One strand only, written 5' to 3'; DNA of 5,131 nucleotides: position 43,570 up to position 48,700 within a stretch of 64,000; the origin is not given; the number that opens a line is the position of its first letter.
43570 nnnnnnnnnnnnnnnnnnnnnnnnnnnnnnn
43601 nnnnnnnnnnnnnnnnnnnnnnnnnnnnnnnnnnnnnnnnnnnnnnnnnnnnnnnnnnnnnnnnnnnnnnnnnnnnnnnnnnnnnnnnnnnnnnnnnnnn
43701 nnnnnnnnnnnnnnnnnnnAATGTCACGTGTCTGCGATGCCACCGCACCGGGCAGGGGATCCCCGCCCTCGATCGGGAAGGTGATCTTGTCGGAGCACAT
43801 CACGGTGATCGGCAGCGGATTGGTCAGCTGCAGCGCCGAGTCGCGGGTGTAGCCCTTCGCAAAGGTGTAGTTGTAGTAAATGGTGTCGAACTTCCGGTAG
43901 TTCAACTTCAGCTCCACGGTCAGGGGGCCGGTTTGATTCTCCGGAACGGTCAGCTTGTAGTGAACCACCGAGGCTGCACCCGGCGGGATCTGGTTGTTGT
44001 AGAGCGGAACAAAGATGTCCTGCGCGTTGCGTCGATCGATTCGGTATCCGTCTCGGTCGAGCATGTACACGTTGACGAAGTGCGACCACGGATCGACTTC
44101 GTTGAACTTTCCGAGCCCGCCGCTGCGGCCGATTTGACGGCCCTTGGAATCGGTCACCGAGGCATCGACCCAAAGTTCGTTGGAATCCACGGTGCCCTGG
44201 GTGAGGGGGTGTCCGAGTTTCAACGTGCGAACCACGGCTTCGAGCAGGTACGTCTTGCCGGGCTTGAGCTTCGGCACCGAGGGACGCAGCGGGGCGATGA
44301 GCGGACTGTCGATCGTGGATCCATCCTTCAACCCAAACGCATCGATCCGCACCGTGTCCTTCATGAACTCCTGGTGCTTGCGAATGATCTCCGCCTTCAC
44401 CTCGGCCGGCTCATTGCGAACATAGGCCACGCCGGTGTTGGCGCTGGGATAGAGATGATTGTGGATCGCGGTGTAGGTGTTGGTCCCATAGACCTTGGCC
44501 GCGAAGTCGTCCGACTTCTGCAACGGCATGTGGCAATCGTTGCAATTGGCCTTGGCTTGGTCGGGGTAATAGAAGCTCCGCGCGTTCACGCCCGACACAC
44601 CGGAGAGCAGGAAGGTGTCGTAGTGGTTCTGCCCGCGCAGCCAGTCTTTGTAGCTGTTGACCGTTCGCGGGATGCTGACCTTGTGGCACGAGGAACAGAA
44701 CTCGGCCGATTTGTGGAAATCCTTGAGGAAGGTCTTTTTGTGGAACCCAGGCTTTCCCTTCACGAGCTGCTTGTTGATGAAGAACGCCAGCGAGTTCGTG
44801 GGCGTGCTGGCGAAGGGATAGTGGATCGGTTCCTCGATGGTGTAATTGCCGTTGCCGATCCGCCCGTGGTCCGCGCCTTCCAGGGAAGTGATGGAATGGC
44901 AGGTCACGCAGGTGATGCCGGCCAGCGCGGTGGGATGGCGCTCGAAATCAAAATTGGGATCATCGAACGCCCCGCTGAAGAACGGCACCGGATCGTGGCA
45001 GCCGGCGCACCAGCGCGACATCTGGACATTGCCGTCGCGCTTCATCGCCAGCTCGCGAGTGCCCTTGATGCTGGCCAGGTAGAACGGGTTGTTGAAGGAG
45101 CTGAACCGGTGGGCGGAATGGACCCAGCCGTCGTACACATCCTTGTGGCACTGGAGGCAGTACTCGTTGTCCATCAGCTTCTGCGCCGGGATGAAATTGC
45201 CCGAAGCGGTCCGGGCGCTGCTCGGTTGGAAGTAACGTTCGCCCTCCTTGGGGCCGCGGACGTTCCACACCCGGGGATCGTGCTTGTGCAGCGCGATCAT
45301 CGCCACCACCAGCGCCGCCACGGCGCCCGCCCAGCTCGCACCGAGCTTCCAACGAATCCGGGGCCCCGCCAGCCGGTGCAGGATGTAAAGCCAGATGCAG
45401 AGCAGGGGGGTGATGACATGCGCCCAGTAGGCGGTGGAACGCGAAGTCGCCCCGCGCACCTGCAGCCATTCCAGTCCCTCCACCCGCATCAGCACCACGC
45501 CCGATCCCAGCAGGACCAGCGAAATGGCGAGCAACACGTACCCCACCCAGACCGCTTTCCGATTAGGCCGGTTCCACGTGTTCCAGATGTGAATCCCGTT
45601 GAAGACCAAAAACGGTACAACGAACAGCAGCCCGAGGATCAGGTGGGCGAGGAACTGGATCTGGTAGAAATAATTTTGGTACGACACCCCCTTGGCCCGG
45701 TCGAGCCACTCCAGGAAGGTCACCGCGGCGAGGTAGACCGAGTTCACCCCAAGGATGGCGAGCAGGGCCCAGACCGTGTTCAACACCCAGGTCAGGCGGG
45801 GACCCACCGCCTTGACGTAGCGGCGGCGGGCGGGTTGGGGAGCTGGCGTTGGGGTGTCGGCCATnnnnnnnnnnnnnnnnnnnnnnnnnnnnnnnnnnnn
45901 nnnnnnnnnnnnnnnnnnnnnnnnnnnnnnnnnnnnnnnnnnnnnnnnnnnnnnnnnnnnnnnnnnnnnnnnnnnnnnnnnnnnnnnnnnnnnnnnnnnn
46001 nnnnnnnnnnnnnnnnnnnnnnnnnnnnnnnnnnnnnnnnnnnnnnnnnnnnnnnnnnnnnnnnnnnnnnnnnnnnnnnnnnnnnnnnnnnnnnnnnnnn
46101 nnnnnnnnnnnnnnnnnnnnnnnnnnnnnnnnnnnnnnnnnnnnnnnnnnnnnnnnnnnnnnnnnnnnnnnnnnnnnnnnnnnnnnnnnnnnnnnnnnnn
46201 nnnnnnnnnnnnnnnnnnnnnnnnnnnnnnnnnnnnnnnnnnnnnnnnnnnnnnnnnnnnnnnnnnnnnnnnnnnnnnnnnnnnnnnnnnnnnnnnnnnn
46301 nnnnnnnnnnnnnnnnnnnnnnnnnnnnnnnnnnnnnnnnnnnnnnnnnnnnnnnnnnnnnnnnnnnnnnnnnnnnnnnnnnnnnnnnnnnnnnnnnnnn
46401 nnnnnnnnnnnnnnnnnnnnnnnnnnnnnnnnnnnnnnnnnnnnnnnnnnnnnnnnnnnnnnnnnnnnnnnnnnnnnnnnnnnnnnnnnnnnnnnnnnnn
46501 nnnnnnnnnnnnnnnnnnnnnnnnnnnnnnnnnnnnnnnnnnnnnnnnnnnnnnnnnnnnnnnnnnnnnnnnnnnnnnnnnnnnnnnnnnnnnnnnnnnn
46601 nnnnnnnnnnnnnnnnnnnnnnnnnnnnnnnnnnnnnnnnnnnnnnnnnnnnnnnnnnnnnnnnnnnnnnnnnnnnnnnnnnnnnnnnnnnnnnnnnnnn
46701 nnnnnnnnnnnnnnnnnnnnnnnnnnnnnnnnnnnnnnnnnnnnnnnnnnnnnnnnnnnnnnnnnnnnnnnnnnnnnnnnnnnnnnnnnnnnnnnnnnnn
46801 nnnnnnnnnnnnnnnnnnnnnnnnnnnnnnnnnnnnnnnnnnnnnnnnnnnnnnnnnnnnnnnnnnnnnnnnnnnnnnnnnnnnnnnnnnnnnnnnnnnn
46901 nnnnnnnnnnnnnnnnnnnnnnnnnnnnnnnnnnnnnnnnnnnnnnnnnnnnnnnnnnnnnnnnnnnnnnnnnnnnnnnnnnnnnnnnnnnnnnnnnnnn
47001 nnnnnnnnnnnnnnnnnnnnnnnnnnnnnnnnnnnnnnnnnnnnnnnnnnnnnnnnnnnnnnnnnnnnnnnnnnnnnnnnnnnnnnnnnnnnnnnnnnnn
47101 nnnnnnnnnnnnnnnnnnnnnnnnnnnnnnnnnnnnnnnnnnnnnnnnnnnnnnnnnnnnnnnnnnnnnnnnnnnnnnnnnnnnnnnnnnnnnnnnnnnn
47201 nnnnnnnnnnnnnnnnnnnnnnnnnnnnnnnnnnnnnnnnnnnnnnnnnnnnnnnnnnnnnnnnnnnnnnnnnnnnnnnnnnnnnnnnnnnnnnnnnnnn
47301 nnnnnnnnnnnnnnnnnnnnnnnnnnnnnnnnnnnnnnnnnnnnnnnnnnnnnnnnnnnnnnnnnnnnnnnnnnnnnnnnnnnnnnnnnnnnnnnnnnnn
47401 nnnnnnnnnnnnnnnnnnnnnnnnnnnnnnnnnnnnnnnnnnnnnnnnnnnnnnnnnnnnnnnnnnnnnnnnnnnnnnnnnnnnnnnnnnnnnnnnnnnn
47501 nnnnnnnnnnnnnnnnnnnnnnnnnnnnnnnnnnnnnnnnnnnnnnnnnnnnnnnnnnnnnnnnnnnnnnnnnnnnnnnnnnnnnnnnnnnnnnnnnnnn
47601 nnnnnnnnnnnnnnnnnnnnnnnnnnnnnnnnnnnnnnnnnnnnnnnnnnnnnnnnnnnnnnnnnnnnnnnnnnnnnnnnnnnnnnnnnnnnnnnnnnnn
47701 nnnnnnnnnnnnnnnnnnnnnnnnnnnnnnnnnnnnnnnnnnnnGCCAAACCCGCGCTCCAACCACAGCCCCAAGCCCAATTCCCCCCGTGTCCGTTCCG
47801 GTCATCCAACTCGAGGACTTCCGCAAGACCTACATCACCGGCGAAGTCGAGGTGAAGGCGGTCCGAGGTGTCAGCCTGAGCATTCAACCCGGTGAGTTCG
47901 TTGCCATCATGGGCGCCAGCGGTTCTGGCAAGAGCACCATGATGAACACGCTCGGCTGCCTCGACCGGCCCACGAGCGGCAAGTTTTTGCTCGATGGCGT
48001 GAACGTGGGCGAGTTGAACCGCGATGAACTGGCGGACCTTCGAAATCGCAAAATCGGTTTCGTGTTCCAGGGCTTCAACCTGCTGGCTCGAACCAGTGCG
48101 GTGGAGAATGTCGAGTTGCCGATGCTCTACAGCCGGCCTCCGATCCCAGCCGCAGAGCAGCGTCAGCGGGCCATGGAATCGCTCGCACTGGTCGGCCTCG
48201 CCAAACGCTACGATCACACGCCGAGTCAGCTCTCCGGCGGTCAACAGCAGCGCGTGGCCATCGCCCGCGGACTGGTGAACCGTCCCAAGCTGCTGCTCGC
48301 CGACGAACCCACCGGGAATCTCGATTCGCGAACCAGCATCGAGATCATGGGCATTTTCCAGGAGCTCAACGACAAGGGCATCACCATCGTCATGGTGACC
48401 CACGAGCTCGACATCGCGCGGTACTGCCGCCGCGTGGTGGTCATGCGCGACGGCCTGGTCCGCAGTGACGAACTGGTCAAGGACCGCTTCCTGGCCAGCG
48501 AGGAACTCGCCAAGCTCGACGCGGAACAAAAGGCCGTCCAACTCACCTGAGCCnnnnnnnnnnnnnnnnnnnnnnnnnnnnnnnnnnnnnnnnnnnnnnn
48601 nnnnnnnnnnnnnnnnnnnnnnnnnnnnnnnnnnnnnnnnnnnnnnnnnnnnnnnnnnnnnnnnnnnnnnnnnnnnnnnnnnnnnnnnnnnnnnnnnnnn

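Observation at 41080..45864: Operon of a 5-TM / five-heme / TPR fusion protein with a CRTAC1 (FG-GAP + ASPIC/UnbV) protein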

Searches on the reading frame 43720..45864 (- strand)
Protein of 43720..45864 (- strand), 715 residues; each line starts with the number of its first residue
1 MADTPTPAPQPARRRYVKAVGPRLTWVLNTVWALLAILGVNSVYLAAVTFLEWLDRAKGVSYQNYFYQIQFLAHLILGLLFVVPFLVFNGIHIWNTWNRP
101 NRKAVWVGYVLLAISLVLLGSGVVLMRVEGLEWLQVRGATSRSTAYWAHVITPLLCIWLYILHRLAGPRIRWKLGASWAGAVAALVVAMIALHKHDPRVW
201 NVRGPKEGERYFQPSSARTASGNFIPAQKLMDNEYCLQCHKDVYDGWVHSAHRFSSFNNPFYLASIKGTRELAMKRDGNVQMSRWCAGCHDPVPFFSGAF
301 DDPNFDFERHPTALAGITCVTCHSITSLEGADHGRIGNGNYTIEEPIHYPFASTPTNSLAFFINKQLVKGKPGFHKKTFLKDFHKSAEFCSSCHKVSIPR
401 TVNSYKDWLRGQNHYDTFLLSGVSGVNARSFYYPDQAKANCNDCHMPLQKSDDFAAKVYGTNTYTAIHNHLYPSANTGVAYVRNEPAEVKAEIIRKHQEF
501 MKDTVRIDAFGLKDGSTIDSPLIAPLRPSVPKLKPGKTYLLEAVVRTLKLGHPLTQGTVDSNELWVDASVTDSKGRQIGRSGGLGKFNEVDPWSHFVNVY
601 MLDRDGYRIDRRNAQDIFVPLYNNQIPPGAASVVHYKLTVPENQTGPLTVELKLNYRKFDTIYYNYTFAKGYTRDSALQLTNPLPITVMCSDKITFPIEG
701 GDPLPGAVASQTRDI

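Call 50: predict_structure(alignment_id=A3)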
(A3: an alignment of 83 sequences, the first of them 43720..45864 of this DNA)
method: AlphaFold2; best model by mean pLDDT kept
length: 715 residues; sequences in the alignment: 83
mean_pLDDT: 92.6   pTM: 0.88
mean pLDDT of the five models: 92.6, 92.4, 92.3, 92.0, 91.3
residues with pLDDT >= 90: 584; 70-90: 109; 50-70: 18; < 50: 4
segments of 3 or more residues with pLDDT < 50: 1-3
pLDDT, mean of each block of 10 residues (from residue 1): 56 79 95 95 95 89 92 96 97 93 95 97 90 87 95 97 91 90 93 75 76 95 95 95 97 97 95 94 95 97 95 97 96 91 94 95 94 93 94 93 87 91 81 85 95 94 96 95 96 97 94 96 94 98 94 88 96 96 97 93 92 90 91 96 97 97 97 94 98 97 89 80
secondary structure, 60 per line:
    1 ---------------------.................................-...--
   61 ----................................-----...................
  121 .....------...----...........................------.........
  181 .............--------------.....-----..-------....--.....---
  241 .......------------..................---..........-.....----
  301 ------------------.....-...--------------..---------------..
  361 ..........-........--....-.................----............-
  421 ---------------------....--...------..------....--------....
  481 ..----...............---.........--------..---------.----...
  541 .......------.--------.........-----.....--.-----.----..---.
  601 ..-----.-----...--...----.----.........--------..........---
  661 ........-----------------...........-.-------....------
elements in order (helices of 4 or more, strands of 3 or more residues): H22-54 H65-96 H102-125 H139-165 H172-193 H208-212 H227-230 H233-237 H241-247 H260-277 H281-290 H292-296 H319-323 E325-327 H359-370 H372-379 H382-385 H387-394 E395-399 H400-403 E408-413 H414-419 H442-445 E448-450 E465-468 H477-482 H487-501 E505-513 E538-547 E563-571 E577-581 E600-602 E619-621 E631-639 E648-657 H661-668 E686-696 H706-709

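Call 52: fold_search(model_id=the predicted structure, library=pdb)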
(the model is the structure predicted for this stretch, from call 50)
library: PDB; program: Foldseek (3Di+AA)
matches with E <= 10: 461; with E <= 0.001: 1
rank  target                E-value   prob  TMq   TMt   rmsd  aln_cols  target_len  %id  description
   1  5ze8                  1.7e-13  1.00  0.37  0.64   7.7       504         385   15  Crystal structure of a penta-heme cytochrome c552 from Thermochromatium tepidum (released 2018-04-25)
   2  7kak_D                4.4e-03  0.41  0.13  0.18  23.4       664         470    8  Cryo-EM structure of the Sec complex from T. lanuginosus, wild-type, class without Sec62 (released 2021-02-03)
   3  5x7g                  5.8e-03  1.00  0.11  0.11   7.1       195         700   11  Crystal Structure of Paenibacillus sp. 598K cycloisomaltooligosaccharide glucanotransferase (released 2017-04-26)
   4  8cs9_X                6.1e-03  0.97  0.10  0.11  13.3       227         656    9  Composite reconstruction of Class 1 of the erythrocyte ankyrin-1 complex (released 2022-07-20)
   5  3wnp_A                7.6e-03  1.00  0.11  0.11   6.6       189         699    8  D308A, F268V, D469Y, A513V, and Y515S quintuple mutant of Bacillus circulans T-3040 cycloisomaltooligosaccharide gluca (released 2014-02-05)
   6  3wnl_A                1.0e-02  1.00  0.10  0.10   4.6       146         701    8  D308A mutant of Bacillus circulans T-3040 cycloisomaltooligosaccharide glucanotransferase complexed with isomaltohexao (released 2014-02-05)
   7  7uzs                  1.0e-02  0.96  0.11  0.12  11.7       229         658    9  Protein 4.2 (local refinement from consensus reconstruction of ankyrin complex classes) (released 2022-07-20)
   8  3wnk                  1.2e-02  1.00  0.11  0.11   6.9       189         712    7  Crystal Structure of Bacillus circulans T-3040 cycloisomaltooligosaccharide glucanotransferase (released 2014-02-05)
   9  3wnn_A                1.3e-02  1.00  0.10  0.10   3.9       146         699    7  D308A mutant of Bacillus circulans T-3040 cycloisomaltooligosaccharide glucanotransferase complexed with isomaltooctao (released 2014-02-05)
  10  3wno_A                1.3e-02  1.00  0.10  0.10   3.9       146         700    7  D308A mutant of Bacillus circulans T-3040 cycloisomaltooligosaccharide glucanotransferase complexed with cycloisomalto (released 2014-02-05)
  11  5axh_A                1.4e-02  1.00  0.12  0.15   5.9       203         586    6  Crystal structure of thermophilic dextranase from Thermoanaerobacter pseudethanolicus, D312G mutant in complex with is (released 2015-11-11)
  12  8k2h_A                1.4e-02  0.84  0.11  0.13  11.8       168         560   14  Crystal structure of Group 2Oligosaccharide/Monosaccharide-releasing beta-N-acetylhexosaminidase NgaAt from Arabidopsi (released 2024-04-24)
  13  5jtw_B                1.5e-02  0.91  0.10  0.12  15.4       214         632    9  Crystal structure of complement C4b re-refined using iMDFF (released 2016-08-10)
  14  3wnn_B                1.7e-02  1.00  0.11  0.11   5.7       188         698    6  D308A mutant of Bacillus circulans T-3040 cycloisomaltooligosaccharide glucanotransferase complexed with isomaltooctao (released 2014-02-05)
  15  2r5o_B                1.7e-02  1.00  0.11  0.40   6.4       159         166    9  Crystal structure of the C-terminal domain of wzt (released 2007-12-25)
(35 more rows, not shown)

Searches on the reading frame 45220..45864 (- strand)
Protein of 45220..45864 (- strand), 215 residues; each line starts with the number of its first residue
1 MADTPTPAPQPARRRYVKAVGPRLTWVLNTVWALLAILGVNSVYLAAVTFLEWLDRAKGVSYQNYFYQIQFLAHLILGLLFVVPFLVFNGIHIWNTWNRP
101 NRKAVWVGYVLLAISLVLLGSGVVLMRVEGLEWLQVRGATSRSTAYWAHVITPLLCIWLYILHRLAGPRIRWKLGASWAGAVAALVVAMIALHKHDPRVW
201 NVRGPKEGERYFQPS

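Call 31: search_protein_families(library=pfam, proteins=[window:45220-45864:-], max_evalue=10)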
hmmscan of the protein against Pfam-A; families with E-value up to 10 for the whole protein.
window:45220-45864:- (215 aa): 2 families
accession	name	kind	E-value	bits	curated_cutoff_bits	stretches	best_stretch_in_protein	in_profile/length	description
PF08449.17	UAA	-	0.052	13.1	26.2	1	34-114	3-75/311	UAA transporter family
PF19529.4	DUF6057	-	0.91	8.8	29.8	1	67-193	62-176/569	Family of unknown function (DUF6057)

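Call 68: search_protein_families(library=pfam, alignment_id=A5, max_evalue=10)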
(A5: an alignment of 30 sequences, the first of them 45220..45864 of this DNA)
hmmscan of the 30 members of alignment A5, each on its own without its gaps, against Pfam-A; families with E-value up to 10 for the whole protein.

A. member 1, window:45220-45864:- (215 aa): 2 families
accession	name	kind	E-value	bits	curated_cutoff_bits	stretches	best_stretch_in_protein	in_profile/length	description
PF08449.17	UAA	-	0.052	13.1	26.2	1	34-114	3-75/311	UAA transporter family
PF19529.4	DUF6057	-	0.91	8.8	29.8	1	67-193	62-176/569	Family of unknown function (DUF6057)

B. families by the number of members that match (of 30 scanned): 84 families (the first 25 are shown)
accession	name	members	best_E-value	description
PF23600.1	DUF7139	12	0.00035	Domain of unknown function (DUF7139)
PF09990.14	DUF2231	10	0.0091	Predicted membrane protein (DUF2231)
PF01529.25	DHHC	7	0.34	DHHC palmitoyltransferase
PF03631.20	Virul_fac_BrkB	6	0.11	Virulence factor BrkB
PF05241.17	EBP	4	0.0067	EXPERA (EXPanded EBP superfamily)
PF11239.13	DUF3040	4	0.081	Protein of unknown function (DUF3040)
PF25587.1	Rv2743c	4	0.13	Rv2743c family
PF19529.4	DUF6057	4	0.57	Family of unknown function (DUF6057)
PF13903.11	Claudin_2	4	0.96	PMP-22/EMP/MP20/Claudin tight junction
PF06195.18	DUF996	3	0.0057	Protein of unknown function (DUF996)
PF04893.22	Yip1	3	0.0057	Yip1 domain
PF02238.20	COX7a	3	0.029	Cytochrome c oxidase subunit VII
PF05767.17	Pox_A14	3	0.091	Poxvirus virion envelope protein A14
PF20485.3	DUF6724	3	0.1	Family of unknown function (DUF6724)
PF04123.18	DUF373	3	0.41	Domain of unknown function (DUF373)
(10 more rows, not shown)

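Call 109: search_solved_structures(query=A7, max_evalue=10)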
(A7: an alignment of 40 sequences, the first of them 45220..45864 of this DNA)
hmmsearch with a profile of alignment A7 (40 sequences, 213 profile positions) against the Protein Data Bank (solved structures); distinct sequences matched with E-value up to 10: 0.

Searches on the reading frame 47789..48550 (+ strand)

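Call 17: search_protein_families(library=pfam, proteins=[window:47789-48550:+], max_evalue=0.001)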
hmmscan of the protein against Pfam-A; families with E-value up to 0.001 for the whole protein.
window:47789-48550:+ (253 aa): 4 families
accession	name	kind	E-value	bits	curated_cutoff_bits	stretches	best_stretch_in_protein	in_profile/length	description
PF00005.33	ABC_tran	-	1.5e-33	116.7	25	1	26-175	2-136/137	ABC transporter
PF13304.12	AAA_21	-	0.00026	21.6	27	0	145-206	235-299/304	AAA domain, putative AbiEii toxin, Type IV TA system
PF02463.25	SMC_N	-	0.00034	20.5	40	0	36-55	25-44/220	RecF/RecN/SMC N terminal domain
PF13555.12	AAA_29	-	0.00099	19.3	27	0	28-53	15-40/61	P-loop containing region of AAA domain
